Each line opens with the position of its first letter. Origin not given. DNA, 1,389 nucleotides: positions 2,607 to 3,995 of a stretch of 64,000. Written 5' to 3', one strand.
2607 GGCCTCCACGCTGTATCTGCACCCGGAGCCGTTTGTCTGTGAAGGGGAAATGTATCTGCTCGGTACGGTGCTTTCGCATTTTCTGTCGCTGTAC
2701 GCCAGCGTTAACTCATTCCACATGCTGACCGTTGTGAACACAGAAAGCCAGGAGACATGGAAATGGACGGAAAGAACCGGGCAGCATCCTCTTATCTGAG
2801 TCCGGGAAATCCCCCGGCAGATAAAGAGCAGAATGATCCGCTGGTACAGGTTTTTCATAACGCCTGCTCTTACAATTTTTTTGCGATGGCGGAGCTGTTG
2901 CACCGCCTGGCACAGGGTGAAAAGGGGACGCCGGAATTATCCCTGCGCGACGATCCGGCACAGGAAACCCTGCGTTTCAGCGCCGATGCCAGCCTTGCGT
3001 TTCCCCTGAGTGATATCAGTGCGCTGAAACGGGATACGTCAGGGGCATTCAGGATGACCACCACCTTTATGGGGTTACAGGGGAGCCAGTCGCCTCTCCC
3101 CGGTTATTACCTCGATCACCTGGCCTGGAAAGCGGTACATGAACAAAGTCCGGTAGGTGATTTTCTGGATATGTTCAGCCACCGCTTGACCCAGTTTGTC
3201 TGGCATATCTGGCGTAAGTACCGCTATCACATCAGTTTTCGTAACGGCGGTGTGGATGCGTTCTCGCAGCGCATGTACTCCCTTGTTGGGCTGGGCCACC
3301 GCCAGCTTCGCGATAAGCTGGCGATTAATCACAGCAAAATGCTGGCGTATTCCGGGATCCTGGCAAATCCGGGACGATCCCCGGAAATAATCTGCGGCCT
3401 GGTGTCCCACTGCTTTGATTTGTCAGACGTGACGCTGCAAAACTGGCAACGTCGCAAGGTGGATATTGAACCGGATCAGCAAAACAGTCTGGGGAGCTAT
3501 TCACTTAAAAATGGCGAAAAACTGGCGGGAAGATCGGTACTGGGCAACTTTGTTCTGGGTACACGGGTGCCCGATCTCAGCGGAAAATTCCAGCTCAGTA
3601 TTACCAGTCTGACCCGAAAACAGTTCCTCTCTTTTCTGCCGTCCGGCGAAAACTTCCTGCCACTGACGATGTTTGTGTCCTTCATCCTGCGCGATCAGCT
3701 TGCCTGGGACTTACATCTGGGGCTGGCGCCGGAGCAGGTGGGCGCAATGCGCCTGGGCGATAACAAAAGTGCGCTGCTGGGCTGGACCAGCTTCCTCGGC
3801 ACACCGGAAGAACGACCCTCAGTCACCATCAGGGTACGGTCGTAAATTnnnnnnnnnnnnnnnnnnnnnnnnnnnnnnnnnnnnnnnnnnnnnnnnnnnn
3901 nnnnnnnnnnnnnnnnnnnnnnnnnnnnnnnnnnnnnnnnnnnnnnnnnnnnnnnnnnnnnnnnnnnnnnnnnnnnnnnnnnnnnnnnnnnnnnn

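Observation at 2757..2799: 43-nt overlap between tssF and tssG in different frames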

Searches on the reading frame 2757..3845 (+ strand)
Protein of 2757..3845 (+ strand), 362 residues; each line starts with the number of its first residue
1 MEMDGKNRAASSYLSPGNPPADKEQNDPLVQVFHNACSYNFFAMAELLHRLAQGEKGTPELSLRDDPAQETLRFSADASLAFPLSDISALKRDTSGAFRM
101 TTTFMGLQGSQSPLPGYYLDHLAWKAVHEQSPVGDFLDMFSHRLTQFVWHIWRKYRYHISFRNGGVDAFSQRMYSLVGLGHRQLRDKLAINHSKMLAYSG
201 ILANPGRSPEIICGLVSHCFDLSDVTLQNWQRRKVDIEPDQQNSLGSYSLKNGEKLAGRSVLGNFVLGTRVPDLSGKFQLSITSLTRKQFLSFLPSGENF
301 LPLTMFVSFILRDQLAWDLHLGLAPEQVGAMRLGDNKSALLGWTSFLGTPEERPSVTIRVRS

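Call 7: search_solved_structures(query=window:2757-3845:+, show_alignments=2, max_evalue=0.01)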
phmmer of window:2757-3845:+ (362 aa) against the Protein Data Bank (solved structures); distinct sequences matched with E-value up to 0.01: 3.
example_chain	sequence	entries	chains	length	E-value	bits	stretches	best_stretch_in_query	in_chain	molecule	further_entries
6giy_C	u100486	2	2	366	1.1e-25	93.5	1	36-321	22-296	TssG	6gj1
6n38_G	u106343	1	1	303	2.9e-22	82.3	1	99-320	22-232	Putative type VI secretion protein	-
6gj3_C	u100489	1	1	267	3.9e-16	62.2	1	114-321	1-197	TssG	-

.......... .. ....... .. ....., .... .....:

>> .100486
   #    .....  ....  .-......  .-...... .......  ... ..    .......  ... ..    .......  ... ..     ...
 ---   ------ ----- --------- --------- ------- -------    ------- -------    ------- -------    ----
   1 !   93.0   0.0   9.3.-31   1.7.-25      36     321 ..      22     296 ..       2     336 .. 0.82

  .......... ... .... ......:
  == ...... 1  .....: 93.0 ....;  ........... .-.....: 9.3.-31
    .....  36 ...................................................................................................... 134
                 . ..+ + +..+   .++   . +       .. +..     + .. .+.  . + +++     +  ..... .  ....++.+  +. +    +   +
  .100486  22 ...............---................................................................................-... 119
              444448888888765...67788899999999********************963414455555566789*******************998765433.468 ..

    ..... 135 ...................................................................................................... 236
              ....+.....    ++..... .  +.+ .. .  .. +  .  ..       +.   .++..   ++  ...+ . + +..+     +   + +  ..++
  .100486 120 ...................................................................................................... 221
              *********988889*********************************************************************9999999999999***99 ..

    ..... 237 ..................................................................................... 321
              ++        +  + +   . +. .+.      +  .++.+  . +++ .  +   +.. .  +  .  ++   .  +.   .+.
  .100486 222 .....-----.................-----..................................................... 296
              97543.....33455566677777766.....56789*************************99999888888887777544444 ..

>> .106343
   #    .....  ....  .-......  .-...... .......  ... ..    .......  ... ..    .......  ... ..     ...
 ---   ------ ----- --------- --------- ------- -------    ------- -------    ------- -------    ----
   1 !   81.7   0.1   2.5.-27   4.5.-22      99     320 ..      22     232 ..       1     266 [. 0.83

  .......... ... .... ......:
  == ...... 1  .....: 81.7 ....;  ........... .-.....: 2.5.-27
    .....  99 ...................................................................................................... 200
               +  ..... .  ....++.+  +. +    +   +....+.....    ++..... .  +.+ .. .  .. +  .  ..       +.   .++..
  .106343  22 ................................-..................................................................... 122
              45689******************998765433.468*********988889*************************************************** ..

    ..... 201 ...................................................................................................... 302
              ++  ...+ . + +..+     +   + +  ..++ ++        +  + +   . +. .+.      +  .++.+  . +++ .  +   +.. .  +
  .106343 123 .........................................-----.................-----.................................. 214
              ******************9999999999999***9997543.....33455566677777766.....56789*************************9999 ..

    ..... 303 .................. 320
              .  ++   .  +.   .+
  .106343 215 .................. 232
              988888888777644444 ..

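Call 8: search_protein_families(library=ncbifam, proteins=[window:2757-3845:+])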
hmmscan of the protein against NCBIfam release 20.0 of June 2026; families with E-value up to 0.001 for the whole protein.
window:2757-3845:+ (362 aa): 1 family
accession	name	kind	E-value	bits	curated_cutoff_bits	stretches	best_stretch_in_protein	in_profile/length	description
TIGR03347.1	VI_chp_1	equivalog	1.4e-104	349.5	143.3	1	36-348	2-300/300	type VI secretion system baseplate subunit TssG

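Call 9: find_homologous_proteins(query=window:2757-3845:+, max_evalue=1e-10)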
Query window:2757-3845:+ (362 aa): 663 proteins with E <= 1e-10 among 5202 candidates; the best 120 are listed.
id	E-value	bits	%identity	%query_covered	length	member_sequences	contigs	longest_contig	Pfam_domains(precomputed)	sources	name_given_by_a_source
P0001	4.4e-223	758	92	99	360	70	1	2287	PF06996.17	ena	-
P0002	2.4e-220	749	99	91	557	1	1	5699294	PF06996.17,PF00437.27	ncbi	-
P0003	2.1e-214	729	94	94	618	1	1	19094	PF05936.18,PF06996.17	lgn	-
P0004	2.5e-210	716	100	87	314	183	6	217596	PF06996.17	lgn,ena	-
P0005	1.2e-209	714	91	99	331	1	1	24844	PF06996.17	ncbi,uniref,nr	ncbi:type VI secretion system baseplate subunit TssG [Shigella sonnei]|uniref:type VI secretion syst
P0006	1.5e-207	707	98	87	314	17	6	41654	PF06996.17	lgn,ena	-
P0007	1.2e-195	668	81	99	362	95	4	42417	PF06996.17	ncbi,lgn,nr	ncbi:type VI secretion system baseplate subunit TssG [Salmonella enterica subsp. salamae]|nr:type VI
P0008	2.9e-195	666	81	99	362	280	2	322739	PF06996.17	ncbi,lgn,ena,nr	ncbi:type VI secretion system baseplate subunit TssG [Citrobacter werkmanii]|nr:type VI secretion sy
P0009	1.4e-193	661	80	99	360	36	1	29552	PF06996.17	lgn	-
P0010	3.5e-193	659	98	81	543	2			PF06996.17,PF09850.15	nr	nr:type VI secretion system baseplate subunit TssG [Escherichia coli]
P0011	1.0e-191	655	80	99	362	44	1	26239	PF06996.17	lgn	-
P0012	1.3e-191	654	79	99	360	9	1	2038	PF06996.17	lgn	-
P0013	1.6e-190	651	79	99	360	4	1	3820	PF06996.17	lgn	-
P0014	8.6e-188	642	79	99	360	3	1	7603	PF06996.17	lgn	-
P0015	2.4e-186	637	76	99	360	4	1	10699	PF06996.17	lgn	-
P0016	2.6e-186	637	78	99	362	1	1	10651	PF06996.17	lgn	-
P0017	7.1e-177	606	99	75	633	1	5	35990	PF06996.17,PF20232.4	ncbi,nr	ncbi:type VI secretion system baseplate subunit TssG [Escherichia coli]|nr:type VI secretion system 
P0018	3.2e-175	600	100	73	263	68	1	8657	PF06996.17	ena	-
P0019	1.9e-173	595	97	73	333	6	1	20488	PF06996.17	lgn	-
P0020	3.7e-166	571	98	70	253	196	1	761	PF06996.17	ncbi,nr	ncbi:type VI secretion system baseplate subunit TssG, partial [Escherichia coli]|nr:type VI secretio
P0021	8.6e-151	520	65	99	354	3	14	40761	PF06996.17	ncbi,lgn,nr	ncbi:type VI secretion system baseplate subunit TssG [Salmonella enterica]|nr:type VI secretion syst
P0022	1.3e-149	516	64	99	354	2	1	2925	PF06996.17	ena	-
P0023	1.0e-147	510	98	62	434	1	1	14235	PF06996.17,PF09850.15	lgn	-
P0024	1.0e-140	487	60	99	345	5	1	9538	PF06996.17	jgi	jgi:type VI secretion system protein ImpH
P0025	3.9e-139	482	60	99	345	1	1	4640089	PF06996.17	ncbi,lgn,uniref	ncbi:type VI secretion system baseplate subunit TssG [Buttiauxella gaviniae]|uniref:Type VI secretio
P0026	4.4e-137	475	61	96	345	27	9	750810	PF06996.17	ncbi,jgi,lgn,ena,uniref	ncbi:type VI secretion system baseplate subunit TssG [Buttiauxella agrestis]|uniref:type VI secretio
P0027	1.4e-136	473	59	99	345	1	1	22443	PF06996.17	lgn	-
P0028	1.1e-133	464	59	99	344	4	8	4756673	PF06996.17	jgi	jgi:type VI secretion system protein ImpH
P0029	2.9e-133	462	69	58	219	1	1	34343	PF06996.17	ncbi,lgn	ncbi:TPA: type VI secretion system baseplate subunit TssG [Escherichia coli]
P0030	2.0e-131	456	58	99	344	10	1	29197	PF06996.17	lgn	-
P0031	2.1e-131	456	59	99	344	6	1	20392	PF06996.17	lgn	-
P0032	3.0e-131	456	59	99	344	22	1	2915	PF06996.17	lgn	-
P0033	5.0e-131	455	59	99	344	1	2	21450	PF06996.17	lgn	-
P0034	1.6e-130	453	59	95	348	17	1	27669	PF06996.17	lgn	-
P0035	1.8e-129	450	58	99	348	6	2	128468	PF06996.17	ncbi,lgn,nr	ncbi:TPA: type VI secretion system baseplate subunit TssG [Salmonella enterica]|nr:type VI secretion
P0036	6.7e-129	448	56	99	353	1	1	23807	PF06996.17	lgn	-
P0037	8.1e-129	448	56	99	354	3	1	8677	PF06996.17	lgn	-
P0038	1.1e-128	447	59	99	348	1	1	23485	PF06996.17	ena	-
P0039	2.8e-128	446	60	91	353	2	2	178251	PF06996.17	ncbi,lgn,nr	ncbi:type VI secretion system baseplate subunit TssG [Salmonella enterica subsp. enterica]|nr:type V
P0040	2.5e-127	443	56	99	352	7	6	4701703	PF06996.17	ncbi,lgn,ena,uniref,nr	ncbi:type VI secretion system baseplate subunit TssG [Citrobacter koseri]|uniref:type VI secretion s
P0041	2.9e-127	443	55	99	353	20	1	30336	PF06996.17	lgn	-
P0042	6.5e-127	441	56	99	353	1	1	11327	PF06996.17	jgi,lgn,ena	-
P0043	7.6e-127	441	55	99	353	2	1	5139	PF06996.17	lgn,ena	-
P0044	1.1e-126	441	61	89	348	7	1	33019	PF06996.17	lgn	-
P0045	1.1e-126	441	57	99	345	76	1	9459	PF06996.17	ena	-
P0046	3.0e-125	436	61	89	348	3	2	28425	PF06996.17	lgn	-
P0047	6.4e-125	435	55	99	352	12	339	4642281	PF06996.17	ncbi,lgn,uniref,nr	ncbi:type VI secretion system baseplate subunit TssG [Salmonella enterica]|uniref:Type VI secretion 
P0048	9.3e-125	434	97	54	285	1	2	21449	PF06996.17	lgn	-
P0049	9.7e-125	434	59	91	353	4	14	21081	PF06996.17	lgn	-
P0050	1.2e-124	434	54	99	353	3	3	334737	PF06996.17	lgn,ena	-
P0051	3.2e-124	433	58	91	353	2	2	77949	PF06996.17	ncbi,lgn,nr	ncbi:type VI secretion system baseplate subunit TssG [Salmonella enterica]|nr:type VI secretion syst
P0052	5.6e-123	429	53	99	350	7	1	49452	PF06996.17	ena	-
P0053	5.6e-122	425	59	89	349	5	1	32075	PF06996.17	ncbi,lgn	ncbi:type VI secretion system baseplate subunit TssG [Salmonella enterica]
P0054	3.2e-121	423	54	99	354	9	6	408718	PF06996.17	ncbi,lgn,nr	ncbi:TPA: type VI secretion system baseplate subunit TssG [Escherichia coli]|nr:type VI secretion sy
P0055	5.2e-121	422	59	89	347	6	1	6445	PF06996.17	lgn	-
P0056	8.5e-121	421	56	99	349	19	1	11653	PF06996.17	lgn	-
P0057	1.0e-120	421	59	89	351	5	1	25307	PF06996.17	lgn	-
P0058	2.0e-120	420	58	89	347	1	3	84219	PF06996.17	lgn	-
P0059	2.1e-120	420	58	89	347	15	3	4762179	PF06996.17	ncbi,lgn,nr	ncbi:type VI secretion protein, VC_A0111 family [Enterobacteriaceae bacterium strain FGI 57]|nr:type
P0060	4.9e-120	419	58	89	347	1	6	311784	PF06996.17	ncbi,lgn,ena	ncbi:TPA: type VI secretion system baseplate subunit TssG [Citrobacter amalonaticus]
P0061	6.3e-120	418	54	99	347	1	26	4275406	PF06996.17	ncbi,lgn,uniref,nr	ncbi:type VI secretion protein [Yersinia entomophaga]|uniref:Type VI secretion protein n=2 Tax=Yersi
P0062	6.8e-120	418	58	89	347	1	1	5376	PF06996.17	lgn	-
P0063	6.8e-120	418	58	89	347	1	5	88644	PF06996.17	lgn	-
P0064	7.2e-120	418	58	89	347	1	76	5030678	PF06996.17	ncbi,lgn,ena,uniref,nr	ncbi:TPA: type VI secretion system baseplate subunit TssG [Citrobacter amalonaticus]|uniref:type VI 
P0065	7.3e-120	418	58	89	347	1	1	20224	PF06996.17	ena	-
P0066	9.0e-120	418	55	91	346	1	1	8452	PF06996.17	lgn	-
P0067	1.3e-119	417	58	89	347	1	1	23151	PF06996.17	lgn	-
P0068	1.6e-119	417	57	89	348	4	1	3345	PF06996.17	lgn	-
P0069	1.6e-119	417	57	96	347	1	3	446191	PF06996.17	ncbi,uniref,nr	ncbi:type VI secretion system baseplate subunit TssG [Lelliottia wanjuensis]|uniref:Type VI secretio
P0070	1.8e-119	417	55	99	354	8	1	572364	PF06996.17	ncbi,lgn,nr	ncbi:TPA: type VI secretion system baseplate subunit TssG [Salmonella enterica subsp. salamae serova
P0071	1.8e-119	417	58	89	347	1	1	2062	PF06996.17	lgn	-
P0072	2.4e-119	417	58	92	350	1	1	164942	PF06996.17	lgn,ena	-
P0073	2.9e-119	416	56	94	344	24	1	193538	PF06996.17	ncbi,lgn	ncbi:type VI secretion system baseplate subunit TssG [Citrobacter freundii]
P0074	3.4e-119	416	58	89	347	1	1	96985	PF06996.17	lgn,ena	-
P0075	3.5e-119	416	58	89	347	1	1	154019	PF06996.17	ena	-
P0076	4.2e-119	416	56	96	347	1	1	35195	PF06996.17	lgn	-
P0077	7.1e-119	415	58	89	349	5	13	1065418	PF06996.17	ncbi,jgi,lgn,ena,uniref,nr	ncbi:type VI secretion system baseplate subunit TssG [Atlantibacter subterranea]|uniref:Type VI secr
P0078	7.2e-119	415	57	89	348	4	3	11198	PF06996.17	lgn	-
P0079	8.3e-119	415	58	89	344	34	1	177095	PF06996.17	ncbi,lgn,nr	ncbi:type VI secretion system baseplate subunit TssG [Salmonella enterica]|nr:type VI secretion syst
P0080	1.1e-118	414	56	92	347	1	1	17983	PF06996.17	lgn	-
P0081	1.7e-118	414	59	89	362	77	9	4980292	PF06996.17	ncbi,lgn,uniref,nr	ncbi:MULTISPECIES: type VI secretion system baseplate subunit TssG [Yersinia pseudotuberculosis comp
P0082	1.8e-118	414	57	91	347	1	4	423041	PF06996.17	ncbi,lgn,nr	ncbi:type VI secretion system baseplate subunit TssG [Citrobacter youngae]|nr:type VI secretion syst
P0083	2.0e-118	414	99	51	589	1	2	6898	PF06996.17,PF12486.14,PF23569.2,PF13191.13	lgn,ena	-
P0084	2.2e-118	413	58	89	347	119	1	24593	PF06996.17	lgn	-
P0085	2.8e-118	413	58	89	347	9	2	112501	PF06996.17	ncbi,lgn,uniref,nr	ncbi:TPA: type VI secretion system baseplate subunit TssG [Citrobacter amalonaticus]|uniref:Type VI 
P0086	2.9e-118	413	58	89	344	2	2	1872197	PF06996.17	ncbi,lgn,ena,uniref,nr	ncbi:type VI secretion system baseplate subunit TssG [Citrobacter werkmanii]|uniref:type VI secretio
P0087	3.4e-118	413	58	89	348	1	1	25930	PF06996.17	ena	-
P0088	4.7e-118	412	58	89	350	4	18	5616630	PF06996.17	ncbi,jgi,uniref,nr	ncbi:type VI secretion system protein ImpH [Serratia fonticola]|jgi:type VI secretion system protein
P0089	5.7e-118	412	58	89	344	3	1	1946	PF06996.17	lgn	-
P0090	6.8e-118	412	57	89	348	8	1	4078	PF06996.17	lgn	-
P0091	9.5e-118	411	58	89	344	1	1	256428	PF06996.17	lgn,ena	-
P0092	9.9e-118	411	58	89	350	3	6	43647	PF06996.17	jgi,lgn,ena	-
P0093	1.1e-117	411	57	89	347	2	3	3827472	PF06996.17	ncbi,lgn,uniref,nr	ncbi:TPA: type VI secretion system baseplate subunit TssG [Citrobacter farmeri]|uniref:type VI secre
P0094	1.5e-117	411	58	89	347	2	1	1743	PF06996.17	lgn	-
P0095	1.5e-117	411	53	99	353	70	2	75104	PF06996.17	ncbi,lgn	ncbi:type VI secretion system baseplate subunit TssG [Escherichia coli]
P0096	1.7e-117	411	57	89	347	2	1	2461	PF06996.17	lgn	-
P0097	1.7e-117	411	58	89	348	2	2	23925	PF06996.17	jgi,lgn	jgi:type VI secretion system protein ImpH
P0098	1.8e-117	410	56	91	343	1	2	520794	PF06996.17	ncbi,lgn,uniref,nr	ncbi:type VI secretion system baseplate subunit TssG [Entomohabitans teleogrylli]|uniref:type VI sec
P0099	3.5e-117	409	56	90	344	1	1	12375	PF06996.17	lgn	-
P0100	3.6e-117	409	56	94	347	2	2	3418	PF06996.17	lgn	-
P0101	3.9e-117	409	57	89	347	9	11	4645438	PF06996.17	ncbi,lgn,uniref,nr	ncbi:type VI secretion system baseplate subunit TssG [Salmonella enterica subsp. indica]|uniref:Type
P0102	4.6e-117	409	58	89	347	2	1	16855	PF06996.17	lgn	-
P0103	5.0e-117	409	57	89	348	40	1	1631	PF06996.17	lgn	-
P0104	5.9e-117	409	58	89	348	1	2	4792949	PF06996.17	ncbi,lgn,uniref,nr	ncbi:type VI secretion system baseplate subunit TssG [Citrobacter freundii]|uniref:type VI secretion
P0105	6.3e-117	409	58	89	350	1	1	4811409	PF06996.17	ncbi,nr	ncbi:Type VI secretion protein [Enterobacterales bacterium 8AC]|nr:Type VI secretion protein [Entero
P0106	1.3e-116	408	57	93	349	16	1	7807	PF06996.17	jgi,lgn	jgi:type VI secretion system protein ImpH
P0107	1.4e-116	408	57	90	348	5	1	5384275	PF06996.17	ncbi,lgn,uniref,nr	ncbi:type VI secretion system baseplate subunit TssG [Enterobacter sp. RHBSTW-00175]|uniref:type VI 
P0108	1.9e-116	407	57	89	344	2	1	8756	PF06996.17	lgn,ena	-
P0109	2.0e-116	407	55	94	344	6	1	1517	PF06996.17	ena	-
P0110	2.0e-116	407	56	94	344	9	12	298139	PF06996.17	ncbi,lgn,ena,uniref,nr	ncbi:TPA: type VI secretion system baseplate subunit TssG [Enterobacter cancerogenus]|uniref:type VI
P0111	2.0e-116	407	58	89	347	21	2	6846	PF06996.17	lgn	-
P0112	2.4e-116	407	55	96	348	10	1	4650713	PF06996.17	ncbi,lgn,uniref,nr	ncbi:type VI secretion system baseplate subunit TssG [Trabulsiella odontotermitis]|uniref:type VI se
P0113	2.5e-116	407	58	89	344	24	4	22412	PF06996.17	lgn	-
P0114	2.6e-116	407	56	89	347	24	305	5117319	PF06996.17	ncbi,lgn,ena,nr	ncbi:type VI secretion system baseplate subunit TssG [Escherichia coli]|nr:type VI secretion system 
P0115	2.7e-116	407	57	89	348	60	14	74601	PF06996.17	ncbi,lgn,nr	ncbi:type VI secretion system baseplate subunit TssG [Salmonella enterica]|nr:type VI secretion syst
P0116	3.3e-116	406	57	89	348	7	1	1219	PF06996.17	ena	-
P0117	3.5e-116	406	57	93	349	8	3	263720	PF06996.17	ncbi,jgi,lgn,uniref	ncbi:type VI secretion system baseplate subunit TssG [Scandinavium sp. M-37]|jgi:type VI secretion s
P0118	5.4e-116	406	58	87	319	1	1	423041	PF06996.17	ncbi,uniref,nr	ncbi:type VI secretion protein, VC_A0111 family [Citrobacter youngae ATCC 29220]|uniref:Type VI secr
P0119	6.8e-116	405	58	89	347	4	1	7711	PF06996.17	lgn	-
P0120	6.9e-116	405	57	89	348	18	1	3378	PF06996.17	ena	-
